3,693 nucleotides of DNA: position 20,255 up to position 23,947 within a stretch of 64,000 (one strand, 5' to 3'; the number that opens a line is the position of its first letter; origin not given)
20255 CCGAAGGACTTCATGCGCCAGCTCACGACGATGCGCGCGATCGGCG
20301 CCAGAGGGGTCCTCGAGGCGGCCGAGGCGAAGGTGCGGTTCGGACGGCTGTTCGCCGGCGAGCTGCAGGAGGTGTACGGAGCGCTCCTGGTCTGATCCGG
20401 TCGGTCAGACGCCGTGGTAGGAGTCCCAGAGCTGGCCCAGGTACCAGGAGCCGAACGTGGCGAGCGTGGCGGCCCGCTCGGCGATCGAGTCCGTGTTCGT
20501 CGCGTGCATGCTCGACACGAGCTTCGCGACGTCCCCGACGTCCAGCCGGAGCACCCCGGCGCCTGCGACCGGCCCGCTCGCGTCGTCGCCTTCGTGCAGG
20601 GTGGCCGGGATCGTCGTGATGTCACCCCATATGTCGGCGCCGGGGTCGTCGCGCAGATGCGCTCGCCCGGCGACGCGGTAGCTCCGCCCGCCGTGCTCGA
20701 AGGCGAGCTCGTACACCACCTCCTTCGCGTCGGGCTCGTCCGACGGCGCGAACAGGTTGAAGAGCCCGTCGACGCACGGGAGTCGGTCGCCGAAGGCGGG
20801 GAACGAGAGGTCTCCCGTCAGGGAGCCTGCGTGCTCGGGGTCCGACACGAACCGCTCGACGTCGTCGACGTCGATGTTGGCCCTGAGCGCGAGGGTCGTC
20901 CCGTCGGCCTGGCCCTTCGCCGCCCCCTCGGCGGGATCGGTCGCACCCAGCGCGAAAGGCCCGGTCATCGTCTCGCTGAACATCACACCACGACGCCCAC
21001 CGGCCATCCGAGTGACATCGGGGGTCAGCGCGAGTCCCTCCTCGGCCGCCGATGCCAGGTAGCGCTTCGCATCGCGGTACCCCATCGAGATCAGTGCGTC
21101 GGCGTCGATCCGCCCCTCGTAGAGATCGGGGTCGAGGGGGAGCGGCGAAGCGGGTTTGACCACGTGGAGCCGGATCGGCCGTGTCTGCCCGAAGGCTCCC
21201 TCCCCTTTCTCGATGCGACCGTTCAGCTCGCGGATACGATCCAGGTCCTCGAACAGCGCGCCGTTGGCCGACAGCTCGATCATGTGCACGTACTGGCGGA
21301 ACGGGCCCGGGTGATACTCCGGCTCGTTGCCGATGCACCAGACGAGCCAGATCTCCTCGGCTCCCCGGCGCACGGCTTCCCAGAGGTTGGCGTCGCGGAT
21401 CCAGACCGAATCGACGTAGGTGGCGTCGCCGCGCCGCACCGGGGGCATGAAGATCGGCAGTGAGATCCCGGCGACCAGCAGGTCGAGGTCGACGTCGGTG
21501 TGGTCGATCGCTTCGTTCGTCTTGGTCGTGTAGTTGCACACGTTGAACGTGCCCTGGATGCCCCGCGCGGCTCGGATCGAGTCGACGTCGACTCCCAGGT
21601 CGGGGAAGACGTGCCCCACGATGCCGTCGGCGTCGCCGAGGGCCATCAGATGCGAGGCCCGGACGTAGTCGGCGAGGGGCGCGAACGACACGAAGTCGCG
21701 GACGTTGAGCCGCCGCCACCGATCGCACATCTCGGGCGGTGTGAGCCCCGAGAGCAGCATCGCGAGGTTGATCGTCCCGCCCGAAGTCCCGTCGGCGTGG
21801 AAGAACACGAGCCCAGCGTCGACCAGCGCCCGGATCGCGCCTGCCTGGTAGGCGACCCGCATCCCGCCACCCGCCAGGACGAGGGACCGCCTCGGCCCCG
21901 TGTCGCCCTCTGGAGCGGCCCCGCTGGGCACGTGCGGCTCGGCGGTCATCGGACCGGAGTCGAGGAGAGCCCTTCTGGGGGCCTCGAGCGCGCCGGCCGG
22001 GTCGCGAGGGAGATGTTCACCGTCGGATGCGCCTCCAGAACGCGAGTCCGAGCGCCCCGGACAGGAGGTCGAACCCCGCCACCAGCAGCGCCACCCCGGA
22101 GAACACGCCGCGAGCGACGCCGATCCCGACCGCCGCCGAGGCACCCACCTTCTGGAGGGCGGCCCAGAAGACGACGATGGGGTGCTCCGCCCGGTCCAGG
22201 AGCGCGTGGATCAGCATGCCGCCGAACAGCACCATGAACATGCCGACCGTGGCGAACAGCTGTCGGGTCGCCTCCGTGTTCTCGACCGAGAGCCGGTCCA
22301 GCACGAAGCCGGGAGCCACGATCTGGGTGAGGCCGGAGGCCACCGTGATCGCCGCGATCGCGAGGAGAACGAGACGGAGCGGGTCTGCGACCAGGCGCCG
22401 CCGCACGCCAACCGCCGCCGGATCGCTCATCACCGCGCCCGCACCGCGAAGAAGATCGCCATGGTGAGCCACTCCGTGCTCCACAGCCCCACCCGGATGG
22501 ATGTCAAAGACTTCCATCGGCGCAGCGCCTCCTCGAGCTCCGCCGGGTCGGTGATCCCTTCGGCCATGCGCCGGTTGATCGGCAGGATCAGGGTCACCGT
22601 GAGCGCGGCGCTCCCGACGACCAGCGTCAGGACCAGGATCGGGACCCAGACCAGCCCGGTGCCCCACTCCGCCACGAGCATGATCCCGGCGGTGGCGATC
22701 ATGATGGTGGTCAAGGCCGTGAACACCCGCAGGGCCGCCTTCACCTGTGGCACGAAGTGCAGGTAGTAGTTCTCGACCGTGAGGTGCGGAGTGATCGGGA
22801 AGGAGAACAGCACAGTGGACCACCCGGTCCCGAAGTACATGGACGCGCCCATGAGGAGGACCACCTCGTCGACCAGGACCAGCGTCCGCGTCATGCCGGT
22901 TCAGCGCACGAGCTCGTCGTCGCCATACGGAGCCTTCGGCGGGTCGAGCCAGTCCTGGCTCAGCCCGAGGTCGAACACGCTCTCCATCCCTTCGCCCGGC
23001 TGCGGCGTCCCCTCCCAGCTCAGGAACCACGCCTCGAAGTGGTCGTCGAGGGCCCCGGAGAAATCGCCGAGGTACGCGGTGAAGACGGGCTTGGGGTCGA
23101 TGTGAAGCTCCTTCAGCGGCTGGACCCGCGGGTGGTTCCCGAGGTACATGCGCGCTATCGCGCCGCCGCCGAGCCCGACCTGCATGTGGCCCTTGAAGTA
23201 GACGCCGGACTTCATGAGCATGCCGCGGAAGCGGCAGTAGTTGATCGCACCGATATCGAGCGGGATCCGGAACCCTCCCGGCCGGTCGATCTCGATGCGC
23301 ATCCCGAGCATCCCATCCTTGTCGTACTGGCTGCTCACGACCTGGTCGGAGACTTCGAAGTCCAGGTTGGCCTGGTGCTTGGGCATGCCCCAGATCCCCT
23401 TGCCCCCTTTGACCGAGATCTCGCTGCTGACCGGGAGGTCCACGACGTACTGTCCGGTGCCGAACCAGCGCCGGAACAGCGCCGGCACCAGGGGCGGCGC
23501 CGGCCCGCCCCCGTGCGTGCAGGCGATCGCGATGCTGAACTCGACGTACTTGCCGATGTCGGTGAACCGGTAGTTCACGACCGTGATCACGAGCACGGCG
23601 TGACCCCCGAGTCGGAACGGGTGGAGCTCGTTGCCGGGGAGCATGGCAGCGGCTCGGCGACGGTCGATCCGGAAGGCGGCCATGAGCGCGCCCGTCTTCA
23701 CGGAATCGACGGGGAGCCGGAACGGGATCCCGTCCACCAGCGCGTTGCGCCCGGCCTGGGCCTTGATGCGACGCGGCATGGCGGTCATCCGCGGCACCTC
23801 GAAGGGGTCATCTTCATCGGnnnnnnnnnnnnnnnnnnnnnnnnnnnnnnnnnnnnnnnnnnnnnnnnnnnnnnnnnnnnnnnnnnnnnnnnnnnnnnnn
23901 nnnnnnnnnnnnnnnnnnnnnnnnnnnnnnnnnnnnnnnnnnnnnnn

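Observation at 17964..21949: Cholesterol-oxidase-like GMC oxidoreductase and patatin-like phospholipase share a 200-aa C-terminal domain, encoded tail to tail 9 bp apart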

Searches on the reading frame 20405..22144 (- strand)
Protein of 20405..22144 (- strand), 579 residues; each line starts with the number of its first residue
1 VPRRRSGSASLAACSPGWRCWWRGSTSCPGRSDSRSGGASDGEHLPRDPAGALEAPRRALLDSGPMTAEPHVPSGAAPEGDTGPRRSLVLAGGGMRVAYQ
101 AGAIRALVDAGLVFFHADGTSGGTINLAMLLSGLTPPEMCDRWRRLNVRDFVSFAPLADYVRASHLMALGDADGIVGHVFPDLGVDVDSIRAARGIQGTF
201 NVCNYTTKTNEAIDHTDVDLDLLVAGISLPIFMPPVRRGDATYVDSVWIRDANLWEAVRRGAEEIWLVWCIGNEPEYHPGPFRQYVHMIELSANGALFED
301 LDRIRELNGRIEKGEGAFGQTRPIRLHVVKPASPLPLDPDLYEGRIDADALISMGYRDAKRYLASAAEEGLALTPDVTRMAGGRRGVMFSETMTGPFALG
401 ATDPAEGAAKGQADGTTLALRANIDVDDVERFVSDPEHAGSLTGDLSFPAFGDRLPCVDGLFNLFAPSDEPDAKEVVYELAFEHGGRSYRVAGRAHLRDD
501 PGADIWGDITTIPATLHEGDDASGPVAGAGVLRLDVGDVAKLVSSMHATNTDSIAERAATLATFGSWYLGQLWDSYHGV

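Call 7: search_protein_families(library=pfam, proteins=[window:20405-22144:-], max_evalue=0.01)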
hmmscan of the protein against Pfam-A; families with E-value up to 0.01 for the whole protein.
window:20405-22144:- (579 aa): 1 family
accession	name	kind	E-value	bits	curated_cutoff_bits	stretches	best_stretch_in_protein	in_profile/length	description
PF01734.28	Patatin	-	7e-21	75.7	27.7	1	88-251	1-184/191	Patatin-like phospholipase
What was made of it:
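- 21029..21949 (-): Patatin-like phospholipase catalytic domain (GGGMR oxyanion motif, GTSGG serine, D-S-V aspartate). Pfam Patatin E=7e-21, 75.7 bits against a cutoff of 27.7 (call 7).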

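Call 8: search_protein_families(library=ncbifam, proteins=[window:20405-22144:-], max_evalue=0.01)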
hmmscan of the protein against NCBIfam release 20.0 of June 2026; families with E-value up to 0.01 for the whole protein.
window:20405-22144:- (579 aa): 0 families

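Call 10: find_encoding_contigs(protein=window:20405-21949:-, flank=10000, max_places=6)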
Protein window:20405-21949:- (514 aa): no gene with exactly this product is on record in the collection.

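Call 37: find_homologous_proteins(query=window:20405-21949:-, max_evalue=1e-10)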
Query window:20405-21949:- (514 aa): 1793 proteins with E <= 1e-10 among 8000 candidates; the best 120 are listed.
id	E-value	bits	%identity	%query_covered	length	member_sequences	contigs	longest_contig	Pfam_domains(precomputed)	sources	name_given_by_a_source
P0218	0.0e+0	1108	93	100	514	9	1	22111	PF01734.28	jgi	jgi:predicted acylesterase/phospholipase RssA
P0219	4.3e-284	961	85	94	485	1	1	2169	PF01734.28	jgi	jgi:predicted acylesterase/phospholipase RssA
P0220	4.4e-250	849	70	100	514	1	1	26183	PF01734.28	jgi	jgi:predicted acylesterase/phospholipase RssA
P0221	2.1e-216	738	63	99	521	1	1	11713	PF01734.28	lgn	-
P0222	2.2e-214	731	62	99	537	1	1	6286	PF01734.28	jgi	jgi:predicted acylesterase/phospholipase RssA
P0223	6.2e-213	726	63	99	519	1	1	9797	PF01734.28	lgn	-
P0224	1.5e-212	725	57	98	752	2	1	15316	PF01734.28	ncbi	-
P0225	3.4e-212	724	61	99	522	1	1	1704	PF01734.28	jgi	jgi:predicted patatin/cPLA2 family phospholipase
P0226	6.4e-212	723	61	99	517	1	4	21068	PF01734.28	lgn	-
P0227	1.0e-211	722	62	99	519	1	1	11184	PF01734.28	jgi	jgi:predicted acylesterase/phospholipase RssA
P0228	1.9e-211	722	61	99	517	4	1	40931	PF01734.28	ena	-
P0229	2.1e-211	721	60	99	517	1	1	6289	PF01734.28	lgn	-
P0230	2.7e-211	721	61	99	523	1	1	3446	PF01734.28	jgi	jgi:predicted acylesterase/phospholipase RssA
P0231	3.9e-211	720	61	99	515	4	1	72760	PF01734.28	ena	-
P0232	5.6e-211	720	61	98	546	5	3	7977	PF01734.28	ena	-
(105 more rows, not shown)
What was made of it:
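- Checked: The patatin start at 21949 (514 aa) agrees with homologues of 513-524 aa, including P0218 at 93% identity and 514 aa (call 37).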

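Call 38: find_encoding_contigs(protein=P0218, flank=10000, max_places=3)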
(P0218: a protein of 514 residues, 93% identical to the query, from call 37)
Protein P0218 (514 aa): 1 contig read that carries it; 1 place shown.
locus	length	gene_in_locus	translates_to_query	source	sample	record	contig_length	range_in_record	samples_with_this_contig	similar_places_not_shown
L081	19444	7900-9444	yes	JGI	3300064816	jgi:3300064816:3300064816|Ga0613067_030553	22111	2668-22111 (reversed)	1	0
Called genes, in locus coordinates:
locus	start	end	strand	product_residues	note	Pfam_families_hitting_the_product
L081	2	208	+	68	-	?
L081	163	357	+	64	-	-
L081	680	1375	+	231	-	PF00877:NLPC_P60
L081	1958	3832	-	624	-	PF00656:Peptidase_C14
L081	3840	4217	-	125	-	-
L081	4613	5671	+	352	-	-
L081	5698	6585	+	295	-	PF06314:ADC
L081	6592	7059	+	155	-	-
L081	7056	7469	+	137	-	-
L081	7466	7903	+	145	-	PF14248:DUF4345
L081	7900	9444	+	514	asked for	PF01734:Patatin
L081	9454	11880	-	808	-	PF00732:GMC_oxred_N, PF01266:DAO (faint), PF07992:Pyr_redox_2 (faint), PF05199:GMC_oxred_C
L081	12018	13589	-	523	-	PF00753:Lactamase_B, PF12706:Lactamase_B_2 (faint)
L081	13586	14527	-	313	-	-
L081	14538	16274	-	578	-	-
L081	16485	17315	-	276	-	-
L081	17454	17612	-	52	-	-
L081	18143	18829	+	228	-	PF01902:Diphthami_syn_2_N, PF28410:Diphthami_syn_2_C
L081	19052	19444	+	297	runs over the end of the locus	-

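Call 39: find_encoding_contigs(protein=P0220, flank=10000, max_places=3)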
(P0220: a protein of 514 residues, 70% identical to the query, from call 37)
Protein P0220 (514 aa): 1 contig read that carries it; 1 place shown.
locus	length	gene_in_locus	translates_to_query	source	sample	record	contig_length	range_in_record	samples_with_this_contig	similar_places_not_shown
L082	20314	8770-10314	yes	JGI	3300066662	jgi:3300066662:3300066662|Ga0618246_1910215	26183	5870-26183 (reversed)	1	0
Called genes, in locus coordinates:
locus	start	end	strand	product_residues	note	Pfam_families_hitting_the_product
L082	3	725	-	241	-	?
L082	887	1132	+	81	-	-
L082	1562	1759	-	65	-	-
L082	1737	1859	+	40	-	-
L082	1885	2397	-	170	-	-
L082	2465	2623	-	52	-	-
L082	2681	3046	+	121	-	-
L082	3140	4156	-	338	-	PF01527:HTH_Tnp_1 (faint), PF13384:HTH_23, PF13518:HTH_28, PF13551:HTH_29, PF13565:HTH_32, PF13358:DDE_3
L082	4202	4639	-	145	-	-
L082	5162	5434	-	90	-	-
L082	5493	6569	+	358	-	PF00561:Abhydrolase_1 (weak)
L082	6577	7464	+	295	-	PF06314:ADC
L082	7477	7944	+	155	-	PF08592:Anthrone_oxy (weak)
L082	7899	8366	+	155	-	-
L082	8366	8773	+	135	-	PF14248:DUF4345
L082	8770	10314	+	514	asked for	PF01734:Patatin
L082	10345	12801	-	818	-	PF01266:DAO (faint), PF07992:Pyr_redox_2 (faint), PF00732:GMC_oxred_N, PF05199:GMC_oxred_C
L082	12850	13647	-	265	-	-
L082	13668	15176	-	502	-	PF09423:PhoD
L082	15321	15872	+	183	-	PF04185:Phosphoesterase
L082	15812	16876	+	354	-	PF04185:Phosphoesterase, PF13683:rve_3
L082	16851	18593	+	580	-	PF13576:Pentapeptide_3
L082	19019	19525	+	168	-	-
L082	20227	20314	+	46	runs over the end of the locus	-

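Call 44: search_protein_families(library=padloc, proteins=[window:20405-21949:-], max_evalue=0.01)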
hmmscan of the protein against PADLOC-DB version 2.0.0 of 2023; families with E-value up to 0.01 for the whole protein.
window:20405-21949:- (514 aa): 0 families

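Call 52: search_solved_structures(query=window:20405-21949:-, max_evalue=0.01)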
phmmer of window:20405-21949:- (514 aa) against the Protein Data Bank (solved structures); distinct sequences matched with E-value up to 0.01: 1.
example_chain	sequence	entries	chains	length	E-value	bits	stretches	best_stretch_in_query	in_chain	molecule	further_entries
4akx_B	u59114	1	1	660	0.0097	17.9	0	19-73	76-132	EXOU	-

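Call 93: search_protein_families(library=pfam, proteins=[L081:7466-7903:+], max_evalue=1)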
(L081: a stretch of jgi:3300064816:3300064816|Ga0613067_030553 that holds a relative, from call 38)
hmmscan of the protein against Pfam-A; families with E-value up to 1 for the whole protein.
L081:7466-7903:+ (145 aa): 2 families
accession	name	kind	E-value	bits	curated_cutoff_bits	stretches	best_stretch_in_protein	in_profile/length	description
PF14248.12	DUF4345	-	6.4e-10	39.5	26.5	1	6-127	3-118/119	Domain of unknown function (DUF4345)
PF10947.13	DUF2628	-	0.66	10.9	23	1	53-127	10-80/93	Protein of unknown function (DUF2628)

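Call 98: search_solved_structures(query=L081:14538-16274:-, max_evalue=1)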
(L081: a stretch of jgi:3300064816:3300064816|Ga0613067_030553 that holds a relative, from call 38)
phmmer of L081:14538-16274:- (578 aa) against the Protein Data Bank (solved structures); distinct sequences matched with E-value up to 1: 2.
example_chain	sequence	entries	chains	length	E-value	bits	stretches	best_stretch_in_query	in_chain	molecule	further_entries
4qdn_A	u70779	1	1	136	0.25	13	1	244-288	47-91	Flagellar protein FlgJ [peptidoglycan hydrolase]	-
8ap6_J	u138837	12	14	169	0.87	11.2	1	406-490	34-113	ATPTB6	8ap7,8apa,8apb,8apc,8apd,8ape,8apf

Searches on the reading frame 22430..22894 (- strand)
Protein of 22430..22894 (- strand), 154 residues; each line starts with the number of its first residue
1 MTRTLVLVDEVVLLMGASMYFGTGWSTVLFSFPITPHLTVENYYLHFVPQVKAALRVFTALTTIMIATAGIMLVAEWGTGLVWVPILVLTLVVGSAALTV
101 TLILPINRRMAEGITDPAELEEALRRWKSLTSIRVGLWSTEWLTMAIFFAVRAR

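Call 30: search_protein_families(library=pfam, proteins=[window:22430-22894:-], max_evalue=0.01)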
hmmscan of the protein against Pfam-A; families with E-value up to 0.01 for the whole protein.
window:22430-22894:- (154 aa): 1 family
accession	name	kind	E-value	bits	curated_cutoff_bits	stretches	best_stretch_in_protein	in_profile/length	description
PF08592.16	Anthrone_oxy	-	9.7e-05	23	27.3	1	59-137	10-99/106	Anthrone oxygenase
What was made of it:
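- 22430..22894 (-): Small membrane protein (memA), weakly Anthrone_oxy/DUF1772-like. Pfam E=9.7e-5, below the gathering score (call 30).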

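Call 44: search_protein_families(library=padloc, proteins=[window:22430-22894:-], max_evalue=0.01)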
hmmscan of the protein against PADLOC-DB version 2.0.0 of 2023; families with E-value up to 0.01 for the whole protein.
window:22430-22894:- (154 aa): 0 families

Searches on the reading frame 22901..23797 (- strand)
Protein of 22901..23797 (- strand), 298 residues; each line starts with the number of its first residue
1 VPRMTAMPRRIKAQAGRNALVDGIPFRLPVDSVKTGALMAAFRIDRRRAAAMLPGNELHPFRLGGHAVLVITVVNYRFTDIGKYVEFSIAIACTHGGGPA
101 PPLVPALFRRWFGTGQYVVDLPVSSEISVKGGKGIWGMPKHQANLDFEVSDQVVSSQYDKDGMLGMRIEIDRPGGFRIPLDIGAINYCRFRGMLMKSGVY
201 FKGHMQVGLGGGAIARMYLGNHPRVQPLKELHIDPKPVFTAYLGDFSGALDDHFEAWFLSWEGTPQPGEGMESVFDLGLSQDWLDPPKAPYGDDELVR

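Call 30: search_protein_families(library=pfam, proteins=[window:22901-23797:-], max_evalue=0.01)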
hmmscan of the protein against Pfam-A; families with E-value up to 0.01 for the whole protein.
window:22901-23797:- (298 aa): 1 family
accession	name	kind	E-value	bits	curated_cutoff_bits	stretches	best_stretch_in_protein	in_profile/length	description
PF06314.16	ADC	-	1.6e-16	61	29.8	1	29-158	19-127/238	Acetoacetate decarboxylase (ADC)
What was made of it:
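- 22901..23797 (-): Acetoacetate-decarboxylase-like (ADC family) protein. Pfam ADC E=1.6e-16 (call 30).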

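Call 44: search_protein_families(library=padloc, proteins=[window:22901-23797:-], max_evalue=0.01)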
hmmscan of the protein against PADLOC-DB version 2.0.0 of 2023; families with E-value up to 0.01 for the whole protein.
window:22901-23797:- (298 aa): 0 families

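Call 53: search_solved_structures(query=window:22901-23797:-, max_evalue=0.01)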
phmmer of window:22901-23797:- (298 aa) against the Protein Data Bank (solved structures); distinct sequences matched with E-value up to 0.01: 0.

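Call 97: search_solved_structures(query=A3, max_evalue=1, show_alignments=1)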
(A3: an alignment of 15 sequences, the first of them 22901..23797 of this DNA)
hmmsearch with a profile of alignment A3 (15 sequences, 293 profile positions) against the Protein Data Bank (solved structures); distinct sequences matched with E-value up to 1: 5.
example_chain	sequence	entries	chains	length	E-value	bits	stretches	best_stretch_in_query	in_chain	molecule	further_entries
8iuo_C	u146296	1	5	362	0.39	12.7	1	79-121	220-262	Nucleoprotein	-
8op2_A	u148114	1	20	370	0.4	12.6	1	79-121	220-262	Nucleoprotein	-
2yhm_A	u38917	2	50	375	0.41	12.6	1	79-121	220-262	NUCLEOPROTEIN | RESPIRATORY SYNCYTIAL VIRUS NUCLEOCAPSID PROTEIN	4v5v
8op1_A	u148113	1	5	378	0.41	12.6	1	79-121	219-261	Nucleoprotein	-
2wj8_A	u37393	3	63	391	0.44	12.5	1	79-121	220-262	NUCLEOPROTEIN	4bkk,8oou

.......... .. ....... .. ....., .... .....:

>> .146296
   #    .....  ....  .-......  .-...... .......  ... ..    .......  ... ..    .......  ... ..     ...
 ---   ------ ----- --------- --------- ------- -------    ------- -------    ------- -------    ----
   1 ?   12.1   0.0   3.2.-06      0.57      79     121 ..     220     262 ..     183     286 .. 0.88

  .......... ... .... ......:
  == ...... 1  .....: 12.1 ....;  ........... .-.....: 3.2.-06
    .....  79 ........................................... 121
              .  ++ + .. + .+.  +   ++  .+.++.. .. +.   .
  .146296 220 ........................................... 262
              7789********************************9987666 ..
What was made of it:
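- Tried and rejected: PDB sequence searches for the ADC-like protein and the MPE: no relatives (calls 97, 98).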
